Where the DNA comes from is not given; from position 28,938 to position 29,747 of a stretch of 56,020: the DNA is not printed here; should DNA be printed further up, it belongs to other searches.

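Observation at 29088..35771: Operon of two giant Ca-binding surface proteins built from integrin-like, thrombospondin-like and PKD-like modules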

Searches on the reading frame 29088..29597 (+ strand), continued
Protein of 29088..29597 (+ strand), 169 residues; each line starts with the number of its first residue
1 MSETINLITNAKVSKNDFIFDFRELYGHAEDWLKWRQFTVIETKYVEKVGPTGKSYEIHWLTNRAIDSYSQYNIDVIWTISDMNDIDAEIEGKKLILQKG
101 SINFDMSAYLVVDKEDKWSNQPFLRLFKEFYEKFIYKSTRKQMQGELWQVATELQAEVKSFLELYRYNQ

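Call 38: find_homologous_proteins(query=A2, max_evalue=1e-8)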
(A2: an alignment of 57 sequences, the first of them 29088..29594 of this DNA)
Query A2 (57 sequences) (169 aa, profile of the alignment): 47 proteins with E <= 1e-8 among 1313 candidates.
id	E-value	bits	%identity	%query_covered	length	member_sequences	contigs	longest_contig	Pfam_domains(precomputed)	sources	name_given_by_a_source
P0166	1.3e-55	206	29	99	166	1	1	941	-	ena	-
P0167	2.1e-55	205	27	88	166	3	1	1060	-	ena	-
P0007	2.7e-54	201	61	99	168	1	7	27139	-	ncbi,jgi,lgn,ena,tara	jgi:hypothetical protein|tara:strand:- start:643 stop:1149 length:507 start_codon:yes stop_codon:yes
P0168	3.7e-54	201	31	99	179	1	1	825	-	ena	-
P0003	1.0e-53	200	83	100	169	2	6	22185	-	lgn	-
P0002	3.5e-53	198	83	100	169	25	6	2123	-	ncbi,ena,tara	tara:strand:- start:745 stop:1254 length:510 start_codon:yes stop_codon:yes gene_type:complete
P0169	4.0e-53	198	27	96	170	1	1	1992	-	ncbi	-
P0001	8.2e-53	197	92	100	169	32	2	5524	-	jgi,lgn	jgi:hypothetical protein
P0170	1.8e-52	196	27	89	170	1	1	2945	-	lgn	-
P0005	1.9e-52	195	79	100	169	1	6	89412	-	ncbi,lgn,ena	-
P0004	2.5e-52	195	81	100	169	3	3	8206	-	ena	-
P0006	2.8e-52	195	79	100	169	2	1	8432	-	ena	-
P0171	5.5e-52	194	23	88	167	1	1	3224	-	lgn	-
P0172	9.2e-52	193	30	100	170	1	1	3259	-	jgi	jgi:hypothetical protein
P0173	1.3e-51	193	25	89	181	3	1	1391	-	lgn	-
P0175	1.4e-51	193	26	89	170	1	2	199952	-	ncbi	ncbi:MAG: hypothetical protein V1729_04875 [Candidatus Woesearchaeota archaeon]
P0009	3.6e-51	191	54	99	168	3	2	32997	-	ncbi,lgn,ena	-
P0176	6.1e-51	191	27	89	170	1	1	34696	-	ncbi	ncbi:hypothetical protein ACFL3V_04370 [Nanoarchaeota archaeon]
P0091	1.7e-50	189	20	88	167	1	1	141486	-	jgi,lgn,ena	-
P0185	4.4e-49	185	25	89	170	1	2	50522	-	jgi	jgi:hypothetical protein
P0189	1.4e-48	183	29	89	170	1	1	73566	-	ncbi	-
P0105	2.7e-45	172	22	89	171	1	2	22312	-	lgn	-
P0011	6.9e-45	171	45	98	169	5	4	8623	-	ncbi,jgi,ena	jgi:hypothetical protein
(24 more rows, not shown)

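Call 39: find_encoding_contigs(protein=P0175, flank=9000, max_places=1)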
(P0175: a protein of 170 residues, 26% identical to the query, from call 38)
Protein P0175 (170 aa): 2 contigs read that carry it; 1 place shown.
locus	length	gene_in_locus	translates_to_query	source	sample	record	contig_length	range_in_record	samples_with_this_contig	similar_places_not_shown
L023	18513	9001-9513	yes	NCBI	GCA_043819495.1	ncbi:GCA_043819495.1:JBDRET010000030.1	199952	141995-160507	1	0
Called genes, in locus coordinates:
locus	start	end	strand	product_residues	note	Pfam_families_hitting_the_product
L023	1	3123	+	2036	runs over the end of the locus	PF13229:Beta_helix, PF17957:Big_7 (weak)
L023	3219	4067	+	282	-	-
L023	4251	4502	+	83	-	-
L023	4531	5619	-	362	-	-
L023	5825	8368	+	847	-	-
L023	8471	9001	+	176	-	-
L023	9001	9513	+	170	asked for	-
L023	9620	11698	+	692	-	-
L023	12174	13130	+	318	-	PF02661:Fic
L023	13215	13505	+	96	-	-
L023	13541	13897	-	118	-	-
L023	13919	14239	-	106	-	-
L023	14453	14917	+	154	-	PF00160:Pro_isomerase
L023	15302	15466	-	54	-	-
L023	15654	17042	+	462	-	PF02127:Peptidase_M18, PF05343:Peptidase_M42 (faint)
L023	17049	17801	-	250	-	-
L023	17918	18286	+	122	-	PF00072:Response_reg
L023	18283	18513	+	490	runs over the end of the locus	PF00512:HisKA, PF02518:HATPase_c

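Call 40: find_encoding_contigs(protein=P0091, flank=9000, max_places=1)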
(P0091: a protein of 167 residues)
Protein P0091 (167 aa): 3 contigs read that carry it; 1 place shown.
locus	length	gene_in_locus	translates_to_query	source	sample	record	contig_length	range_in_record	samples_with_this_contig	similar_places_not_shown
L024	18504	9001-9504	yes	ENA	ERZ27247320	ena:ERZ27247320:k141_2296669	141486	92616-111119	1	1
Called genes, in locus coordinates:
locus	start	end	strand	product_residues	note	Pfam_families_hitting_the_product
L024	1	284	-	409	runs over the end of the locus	PF00149:Metallophos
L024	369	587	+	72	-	-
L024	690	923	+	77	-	-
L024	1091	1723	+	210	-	PF03193:RsgA_GTPase (faint), PF00004:AAA (faint), PF01926:MMR_HSR1, PF02421:FeoB_N (weak), PF16897:MMR_HSR1_Xtn (weak), PF00009:GTP_EFTU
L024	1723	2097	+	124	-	PF09846:OapB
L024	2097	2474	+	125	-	PF09845:OapC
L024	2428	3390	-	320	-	PF01895:PhoU (faint)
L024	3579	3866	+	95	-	-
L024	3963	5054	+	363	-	PF01368:DHH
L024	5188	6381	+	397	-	PF01926:MMR_HSR1, PF02421:FeoB_N (weak), PF08438:YGR210-like_G4, PF02824:TGS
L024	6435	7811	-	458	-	PF01590:GAF (faint), PF13185:GAF_2 (faint), PF00990:GGDEF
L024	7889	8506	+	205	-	-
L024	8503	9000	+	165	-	-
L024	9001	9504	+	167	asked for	-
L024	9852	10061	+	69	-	PF04070:DUF378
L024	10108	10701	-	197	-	PF09997:DUF2238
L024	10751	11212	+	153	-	-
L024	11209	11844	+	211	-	PF00406:ADK, PF13207:AAA_17, PF13238:AAA_18 (weak), PF13521:AAA_28 (weak), PF05191:ADK_lid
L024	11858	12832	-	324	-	PF00487:FA_desaturase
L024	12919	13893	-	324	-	PF01142:TruD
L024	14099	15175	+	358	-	-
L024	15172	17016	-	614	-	PF02934:GatB_N, PF02938:GAD, PF02637:GatB_Yqey (weak)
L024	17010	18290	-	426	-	PF18195:GatD_N, PF00710:Asparaginase, PF17763:Asparaginase_C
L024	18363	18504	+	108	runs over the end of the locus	-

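Call 41: find_encoding_contigs(protein=P0189, flank=9000, max_places=1)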
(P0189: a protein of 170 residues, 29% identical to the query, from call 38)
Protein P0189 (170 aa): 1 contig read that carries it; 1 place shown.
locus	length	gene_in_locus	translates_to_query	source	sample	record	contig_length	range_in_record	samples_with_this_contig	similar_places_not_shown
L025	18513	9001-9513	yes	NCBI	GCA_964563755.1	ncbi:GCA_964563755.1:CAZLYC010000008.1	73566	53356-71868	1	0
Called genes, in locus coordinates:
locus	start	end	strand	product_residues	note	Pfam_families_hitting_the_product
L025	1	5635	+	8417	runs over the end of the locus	-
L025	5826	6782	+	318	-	PF03572:Peptidase_S41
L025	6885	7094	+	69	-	-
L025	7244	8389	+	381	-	PF16656:Pur_ac_phosph_N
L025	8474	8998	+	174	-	-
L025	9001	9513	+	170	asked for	-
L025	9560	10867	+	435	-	PF04851:ResIII, PF00270:DEAD, PF00271:Helicase_C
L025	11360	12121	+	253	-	-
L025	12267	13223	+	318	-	PF02661:Fic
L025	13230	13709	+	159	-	PF07475:Hpr_kinase_C (weak)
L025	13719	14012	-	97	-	-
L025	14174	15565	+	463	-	PF02127:Peptidase_M18, PF05343:Peptidase_M42 (faint), PF02127:Peptidase_M18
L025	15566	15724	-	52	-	-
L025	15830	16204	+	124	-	PF00072:Response_reg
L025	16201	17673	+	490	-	PF00512:HisKA, PF02518:HATPase_c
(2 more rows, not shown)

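Call 63: search_protein_families(library=pfam, proteins=[L015:10507-12885:+, L015:12885-16571:+, L007:2127-4229:+, L007:4229-8278:+, L019:2672-4180:+, L019:4249-7092:+], max_evalue=1)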
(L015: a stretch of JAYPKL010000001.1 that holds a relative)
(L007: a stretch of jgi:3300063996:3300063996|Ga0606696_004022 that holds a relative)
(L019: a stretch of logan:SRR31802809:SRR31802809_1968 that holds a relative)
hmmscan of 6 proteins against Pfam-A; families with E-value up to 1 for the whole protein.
L015:10507-12885:+ (793 aa): 1 family
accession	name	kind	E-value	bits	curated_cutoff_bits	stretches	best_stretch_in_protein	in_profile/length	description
PF17623.7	B277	-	0.38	10.2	27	1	717-764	44-91/277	Domain of unknown function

L015:12885-16571:+ (1229 aa): 3 families
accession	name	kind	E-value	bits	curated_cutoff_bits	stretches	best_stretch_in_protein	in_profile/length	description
PF21982.2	RecX_HTH1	-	0.0069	16.8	26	1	1204-1227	14-37/40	RecX, first three-helix domain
PF00801.26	PKD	-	0.086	13.3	23.5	1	944-1018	8-76/80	PKD domain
PF18911.6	PKD_4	-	0.24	11.9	27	1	947-1021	14-82/85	PKD domain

L007:2127-4229:+ (701 aa): 2 families
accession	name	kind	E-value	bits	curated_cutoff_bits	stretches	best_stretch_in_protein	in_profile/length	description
PF00334.24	NDK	-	0.094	13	27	0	629-687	46-104/135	Nucleoside diphosphate kinase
PF16101.10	PRIMA1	-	0.13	12.5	38.6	1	550-585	38-78/158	Proline-rich membrane anchor 1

L007:4229-8278:+ (1350 aa): 7 families
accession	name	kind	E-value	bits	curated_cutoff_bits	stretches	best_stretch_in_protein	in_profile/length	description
PF17963.7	Big_9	-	1.7e-05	26.1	23.6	1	818-900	1-78/89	Bacterial Ig domain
PF17892.7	Cadherin_5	-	0.00026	21.2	26.5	1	844-901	33-87/98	Cadherin-like domain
PF00028.23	Cadherin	-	0.0011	19.8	28.8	1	839-910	17-87/93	Cadherin domain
PF21982.2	RecX_HTH1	-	0.003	18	26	1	1325-1348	14-37/40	RecX, first three-helix domain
PF18911.6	PKD_4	-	0.04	14.4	27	0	1075-1104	11-40/85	PKD domain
PF17803.7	Cadherin_4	-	0.094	13.7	25.1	2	907-953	3-50/71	Bacterial cadherin-like domain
PF19076.6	CshA_repeat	-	0.61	11.2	27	0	862-898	52-89/103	Surface adhesin CshA repetitive domain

L019:2672-4180:+ (503 aa): 0 families

L019:4249-7092:+ (948 aa): 8 families
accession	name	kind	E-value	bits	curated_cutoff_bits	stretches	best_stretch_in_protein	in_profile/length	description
PF02412.23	TSP_3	-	8.2e-24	83.4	25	8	386-409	12-32/36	Thrombospondin type 3 repeat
PF18911.6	PKD_4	-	1.1e-18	67.5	27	1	693-772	1-76/85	PKD domain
PF00801.26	PKD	-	9e-14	51.7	23.5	1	698-774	2-75/80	PKD domain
PF22352.2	K319L-like_PKD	-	1.3e-05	25.6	27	1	706-779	6-83/84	K319L-like, PKD domain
PF03153.18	TFIIA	-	0.011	16.2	36.2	1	804-882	182-221/415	Transcription factor IIA, alpha/beta subunit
PF17957.7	Big_7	-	0.027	15.6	24.1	1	696-764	1-70/70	Bacterial Ig domain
PF21027.3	Sde0182_C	-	0.055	14.5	27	1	712-778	1-61/83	Cellulose-binding protein Sde0182, C-terminal domain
PF06864.17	PAP_PilO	-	0.1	11.9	26.7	1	828-888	153-208/419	Pilin accessory protein (PilO)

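Call 64: list_cluster_members(proteins=[P0017, P0019, P0021, P0022, P0023, P0024, P0025, P0026, P0100, P0165])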
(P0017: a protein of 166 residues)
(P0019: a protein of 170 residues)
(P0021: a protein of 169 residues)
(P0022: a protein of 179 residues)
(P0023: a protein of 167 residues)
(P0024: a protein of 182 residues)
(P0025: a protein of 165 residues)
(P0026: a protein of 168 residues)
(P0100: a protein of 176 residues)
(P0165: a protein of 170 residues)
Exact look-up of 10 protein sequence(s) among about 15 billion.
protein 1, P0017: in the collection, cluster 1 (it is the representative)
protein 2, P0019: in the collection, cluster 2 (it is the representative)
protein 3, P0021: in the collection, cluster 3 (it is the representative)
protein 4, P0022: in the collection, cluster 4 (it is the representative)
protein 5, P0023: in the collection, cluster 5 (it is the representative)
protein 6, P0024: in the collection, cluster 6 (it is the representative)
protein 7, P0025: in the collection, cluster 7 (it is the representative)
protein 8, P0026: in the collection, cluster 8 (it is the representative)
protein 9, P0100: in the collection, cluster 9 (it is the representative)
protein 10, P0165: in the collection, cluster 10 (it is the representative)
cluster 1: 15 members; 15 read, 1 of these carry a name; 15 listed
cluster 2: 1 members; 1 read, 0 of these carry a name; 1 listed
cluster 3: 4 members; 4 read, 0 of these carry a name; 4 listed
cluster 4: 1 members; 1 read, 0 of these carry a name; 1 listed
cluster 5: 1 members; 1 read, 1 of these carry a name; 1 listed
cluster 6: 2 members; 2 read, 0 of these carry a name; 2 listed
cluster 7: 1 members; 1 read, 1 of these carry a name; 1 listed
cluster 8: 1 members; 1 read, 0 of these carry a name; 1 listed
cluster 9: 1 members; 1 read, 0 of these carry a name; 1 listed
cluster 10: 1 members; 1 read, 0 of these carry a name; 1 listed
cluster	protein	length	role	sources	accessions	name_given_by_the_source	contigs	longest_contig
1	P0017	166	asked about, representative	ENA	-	-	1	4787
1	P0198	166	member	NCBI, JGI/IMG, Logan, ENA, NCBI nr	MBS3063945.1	MAG: hypothetical protein J4445_00650 [DPANN group archaeon] | hypothetical protein [DPANN group archaeon]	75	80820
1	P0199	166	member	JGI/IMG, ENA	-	-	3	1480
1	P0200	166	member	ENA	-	-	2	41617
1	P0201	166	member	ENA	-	-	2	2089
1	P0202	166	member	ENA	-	-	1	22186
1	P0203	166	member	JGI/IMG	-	-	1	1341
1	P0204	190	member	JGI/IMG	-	-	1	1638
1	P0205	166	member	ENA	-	-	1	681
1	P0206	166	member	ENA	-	-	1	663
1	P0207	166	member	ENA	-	-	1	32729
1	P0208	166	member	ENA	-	-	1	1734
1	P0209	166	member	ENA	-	-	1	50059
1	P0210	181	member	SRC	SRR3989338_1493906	-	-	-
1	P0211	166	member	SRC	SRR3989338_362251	-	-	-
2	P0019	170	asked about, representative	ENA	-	-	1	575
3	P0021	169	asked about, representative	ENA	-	-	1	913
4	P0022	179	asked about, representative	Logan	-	-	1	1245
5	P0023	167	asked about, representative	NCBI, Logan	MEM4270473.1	MAG: hypothetical protein QXO70_00045 [Candidatus Pacearchaeota archaeon]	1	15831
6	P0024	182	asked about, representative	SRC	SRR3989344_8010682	-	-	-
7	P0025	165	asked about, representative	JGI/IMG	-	hypothetical protein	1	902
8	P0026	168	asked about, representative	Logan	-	-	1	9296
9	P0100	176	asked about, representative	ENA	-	-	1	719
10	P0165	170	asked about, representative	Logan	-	-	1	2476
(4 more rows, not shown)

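Call 66: find_encoding_contigs(protein=P0185, flank=8000, max_places=1)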
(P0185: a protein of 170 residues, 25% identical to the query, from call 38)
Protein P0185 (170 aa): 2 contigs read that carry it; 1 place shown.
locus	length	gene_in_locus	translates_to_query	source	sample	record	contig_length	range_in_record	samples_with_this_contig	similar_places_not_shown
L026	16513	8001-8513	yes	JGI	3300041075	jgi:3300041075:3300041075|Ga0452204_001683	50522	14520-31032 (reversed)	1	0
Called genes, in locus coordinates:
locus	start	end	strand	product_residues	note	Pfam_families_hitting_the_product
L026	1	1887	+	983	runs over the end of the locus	PF00270:DEAD, PF04851:ResIII (weak), PF00271:Helicase_C, PF19306:WHD_Lhr, PF08494:DEAD_assoc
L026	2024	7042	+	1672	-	PF17957:Big_7 (faint), PF19077:Big_13 (faint)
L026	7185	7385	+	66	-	-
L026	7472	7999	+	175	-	-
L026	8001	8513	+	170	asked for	-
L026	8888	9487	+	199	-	PF00702:Hydrolase, PF13419:HAD_2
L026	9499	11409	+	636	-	PF00072:Response_reg (faint), PF00391:PEP-utilizers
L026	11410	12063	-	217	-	-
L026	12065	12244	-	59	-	-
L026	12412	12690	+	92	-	-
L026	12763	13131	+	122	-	PF00072:Response_reg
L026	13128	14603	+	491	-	PF00512:HisKA, PF02518:HATPase_c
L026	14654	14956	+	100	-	-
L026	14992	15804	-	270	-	PF01978:TrmB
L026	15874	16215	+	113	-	-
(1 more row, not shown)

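Call 67: find_encoding_contigs(protein=P0176, flank=8000, max_places=1)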
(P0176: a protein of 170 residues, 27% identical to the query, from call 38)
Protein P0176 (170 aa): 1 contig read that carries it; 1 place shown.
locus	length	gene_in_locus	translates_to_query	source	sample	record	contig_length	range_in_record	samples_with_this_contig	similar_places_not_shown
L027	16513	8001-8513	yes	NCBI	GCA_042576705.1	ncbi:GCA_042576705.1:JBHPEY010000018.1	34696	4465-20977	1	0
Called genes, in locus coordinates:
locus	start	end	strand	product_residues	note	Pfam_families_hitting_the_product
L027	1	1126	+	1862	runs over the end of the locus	PF19077:Big_13, PF17957:Big_7 (weak), PF09136:Glucodextran_B (weak)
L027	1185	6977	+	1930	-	PF21868:GbpA_D3 (faint), PF19077:Big_13 (faint)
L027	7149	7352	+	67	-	-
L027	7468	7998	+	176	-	-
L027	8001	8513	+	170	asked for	-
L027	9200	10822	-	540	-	PF00497:SBP_bac_3, PF00512:HisKA, PF02518:HATPase_c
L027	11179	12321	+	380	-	PF03435:Sacchrp_dh_NADP, PF16653:Sacchrp_dh_C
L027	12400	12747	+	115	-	-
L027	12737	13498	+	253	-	-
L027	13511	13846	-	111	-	-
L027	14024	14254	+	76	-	-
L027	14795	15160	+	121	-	PF00072:Response_reg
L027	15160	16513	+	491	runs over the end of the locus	PF00512:HisKA, PF02518:HATPase_c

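Call 68: find_encoding_contigs(protein=P0105, flank=8000, max_places=1)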
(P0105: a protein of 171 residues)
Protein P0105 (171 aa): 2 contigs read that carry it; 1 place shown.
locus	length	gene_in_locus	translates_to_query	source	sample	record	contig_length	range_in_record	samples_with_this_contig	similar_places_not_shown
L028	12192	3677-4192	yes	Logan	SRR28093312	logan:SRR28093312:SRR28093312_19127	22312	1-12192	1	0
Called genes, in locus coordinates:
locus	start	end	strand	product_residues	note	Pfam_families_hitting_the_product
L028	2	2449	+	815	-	?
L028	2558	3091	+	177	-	-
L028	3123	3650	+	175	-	-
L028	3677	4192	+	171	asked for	-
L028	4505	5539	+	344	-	PF00581:Rhodanese, PF26341:AAA_SelU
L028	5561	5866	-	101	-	-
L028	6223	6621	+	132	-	PF00072:Response_reg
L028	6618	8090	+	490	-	PF00512:HisKA, PF02518:HATPase_c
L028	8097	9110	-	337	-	-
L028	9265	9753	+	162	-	-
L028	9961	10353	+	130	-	-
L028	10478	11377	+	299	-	-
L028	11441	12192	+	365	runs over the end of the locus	-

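Call 73: fold_search(model_id=the predicted structure, library=viral)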
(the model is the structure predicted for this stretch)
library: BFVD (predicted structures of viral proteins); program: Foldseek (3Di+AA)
matches with E <= 10: 1058; with E <= 0.001: 1
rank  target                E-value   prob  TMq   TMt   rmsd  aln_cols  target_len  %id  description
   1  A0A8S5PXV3            6.5e-04  0.63  0.16  0.18  21.1       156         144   13  Uncharacterized protein [Siphoviridae sp. ctD3x5]
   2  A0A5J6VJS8            2.9e-03  0.90  0.27  0.18  15.9       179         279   11  Uncharacterized protein [Megaviridae environmental sample]
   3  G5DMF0                1.2e-02  0.16  0.13  0.17  13.3       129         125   15  Uncharacterized protein [Enterobacter phage F20]
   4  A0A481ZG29            1.5e-02  0.95  0.32  0.37   6.4       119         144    8  Uncharacterized protein [Pithovirus LCPAC406]
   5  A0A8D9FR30            1.8e-02  0.51  0.20  0.11  12.8       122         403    9  Putative ATPase [uncultured marine phage]
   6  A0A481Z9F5            1.9e-02  0.25  0.17  0.07  15.0       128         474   12  Collagen triple helix repeat protein [Pithovirus LCPAC304]
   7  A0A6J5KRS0            1.9e-02  0.16  0.15  0.04  17.1       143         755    8  Major tropism determinant N-terminal domain-containing protein [uncultured Caudovirales phage]
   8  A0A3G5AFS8            2.2e-02  0.23  0.20  0.22  15.1       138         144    6  Uncharacterized protein [Solivirus sp.]
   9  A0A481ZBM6            2.7e-02  0.98  0.36  0.34   5.6       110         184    9  Uncharacterized protein [Pithovirus LCPAC403]
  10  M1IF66                2.8e-02  0.44  0.18  0.07  10.7       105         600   11  (no name in the UniProt tables at hand)
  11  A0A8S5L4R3            2.8e-02  0.09  0.14  0.08  16.0       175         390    7  Maturation protein [ssRNA phage SRR6253161_2]
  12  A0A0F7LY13            3.0e-02  0.51  0.17  0.13  19.8       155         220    5  (no name in the UniProt tables at hand)
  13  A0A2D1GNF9            3.0e-02  0.03  0.06  0.06  33.3       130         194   10  (no name in the UniProt tables at hand)
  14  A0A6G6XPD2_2          3.2e-02  0.18  0.16  0.03  16.1       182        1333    9  (no name in the UniProt tables at hand)
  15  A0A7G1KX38            3.6e-02  0.80  0.29  0.30   7.9       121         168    8  (no name in the UniProt tables at hand)
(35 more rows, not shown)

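Call 74: search_protein_families(library=ncbifam, proteins=[window:29088-29594:+], max_evalue=0.01)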
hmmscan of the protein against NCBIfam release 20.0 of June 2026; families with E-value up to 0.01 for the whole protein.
window:29088-29594:+ (169 aa): 0 families
